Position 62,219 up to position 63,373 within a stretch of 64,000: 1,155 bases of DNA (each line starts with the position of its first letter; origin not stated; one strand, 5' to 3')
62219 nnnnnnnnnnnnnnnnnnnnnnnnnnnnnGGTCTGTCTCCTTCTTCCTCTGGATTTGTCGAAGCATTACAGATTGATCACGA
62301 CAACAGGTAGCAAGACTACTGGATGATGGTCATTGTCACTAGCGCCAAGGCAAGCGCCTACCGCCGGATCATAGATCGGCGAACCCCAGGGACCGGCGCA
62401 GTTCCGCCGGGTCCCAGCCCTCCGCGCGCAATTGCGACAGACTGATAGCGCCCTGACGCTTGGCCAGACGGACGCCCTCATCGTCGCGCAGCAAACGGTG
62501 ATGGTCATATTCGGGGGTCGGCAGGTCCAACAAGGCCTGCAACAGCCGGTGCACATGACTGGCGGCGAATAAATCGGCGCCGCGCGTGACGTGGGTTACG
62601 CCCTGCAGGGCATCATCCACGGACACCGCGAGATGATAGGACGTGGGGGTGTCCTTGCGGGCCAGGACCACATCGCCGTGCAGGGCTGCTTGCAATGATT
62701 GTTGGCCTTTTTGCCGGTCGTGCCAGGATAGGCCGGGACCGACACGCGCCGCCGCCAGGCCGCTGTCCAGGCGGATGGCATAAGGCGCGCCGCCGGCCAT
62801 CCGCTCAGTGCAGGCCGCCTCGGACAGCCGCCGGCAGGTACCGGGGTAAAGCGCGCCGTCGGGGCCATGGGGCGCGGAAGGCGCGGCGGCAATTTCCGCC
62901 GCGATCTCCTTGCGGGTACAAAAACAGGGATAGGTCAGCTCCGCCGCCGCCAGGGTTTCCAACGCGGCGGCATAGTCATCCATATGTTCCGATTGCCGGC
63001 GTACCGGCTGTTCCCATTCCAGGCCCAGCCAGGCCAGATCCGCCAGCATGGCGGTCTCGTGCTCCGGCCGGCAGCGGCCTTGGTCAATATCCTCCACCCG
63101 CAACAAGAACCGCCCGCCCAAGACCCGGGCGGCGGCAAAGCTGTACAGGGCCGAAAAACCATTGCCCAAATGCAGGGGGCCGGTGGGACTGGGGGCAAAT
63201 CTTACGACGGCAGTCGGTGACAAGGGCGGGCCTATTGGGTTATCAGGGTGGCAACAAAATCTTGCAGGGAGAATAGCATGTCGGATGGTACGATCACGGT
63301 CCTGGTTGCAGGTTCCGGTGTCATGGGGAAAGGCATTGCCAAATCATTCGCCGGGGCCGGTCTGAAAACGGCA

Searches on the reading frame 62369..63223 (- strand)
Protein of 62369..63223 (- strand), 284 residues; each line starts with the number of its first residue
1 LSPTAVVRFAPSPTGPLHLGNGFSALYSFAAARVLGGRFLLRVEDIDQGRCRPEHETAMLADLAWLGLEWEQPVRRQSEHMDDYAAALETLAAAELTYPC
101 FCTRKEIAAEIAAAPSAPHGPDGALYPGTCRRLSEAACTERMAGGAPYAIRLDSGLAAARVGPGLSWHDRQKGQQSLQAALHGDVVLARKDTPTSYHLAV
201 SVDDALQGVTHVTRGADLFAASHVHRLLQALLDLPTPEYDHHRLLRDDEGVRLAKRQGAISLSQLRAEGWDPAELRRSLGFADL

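Call 8: search_protein_families(library=ncbifam, proteins=[window:62369-63223:-])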
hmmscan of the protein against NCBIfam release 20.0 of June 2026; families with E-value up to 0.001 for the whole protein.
window:62369-63223:- (284 aa): 10 families
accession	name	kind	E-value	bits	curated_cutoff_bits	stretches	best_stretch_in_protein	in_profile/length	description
NF004315.1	PRK05710.1-4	equivalog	1.2e-109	366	250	1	8-278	2-273/274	tRNA glutamyl-Q(34) synthetase GluQRS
TIGR03838.1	queuosine_YadB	equivalog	1.1e-73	247.9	276.7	1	7-267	3-244/272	tRNA glutamyl-Q(34) synthetase GluQRS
NF004314.0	PRK05710.1-3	equivalog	2.4e-68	230.7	256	1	4-267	6-247/297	tRNA glutamyl-Q(34) synthetase GluQRS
NF004313.0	PRK05710.1-2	equivalog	7.3e-66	222.3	380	1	6-264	6-253/299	tRNA glutamyl-Q(34) synthetase GluQRS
TIGR00464.1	gltX_bact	equivalog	4.5e-58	197.3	289.95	1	6-272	3-261/470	glutamate--tRNA ligase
NF004312.0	PRK05710.1-1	equivalog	7.6e-39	133.9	453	1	6-263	15-247/306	tRNA glutamyl-Q(34) synthetase GluQRS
NF003169.0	PRK04156.1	equivalog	1.8e-24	86.3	516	2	6-108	103-206/567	glutamate--tRNA ligase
TIGR00463.1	gltX_arch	equivalog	1.2e-23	83.5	401.75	2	5-107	94-195/560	glutamate--tRNA ligase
NF011291.0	PRK14703.1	equivalog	2.6e-14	52.4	681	1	5-98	32-125/769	glutamine--tRNA ligase/YqeY domain fusion protein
TIGR00440.1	glnS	equivalog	1.2e-10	40.9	425.8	1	7-108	3-104/524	glutamine--tRNA ligase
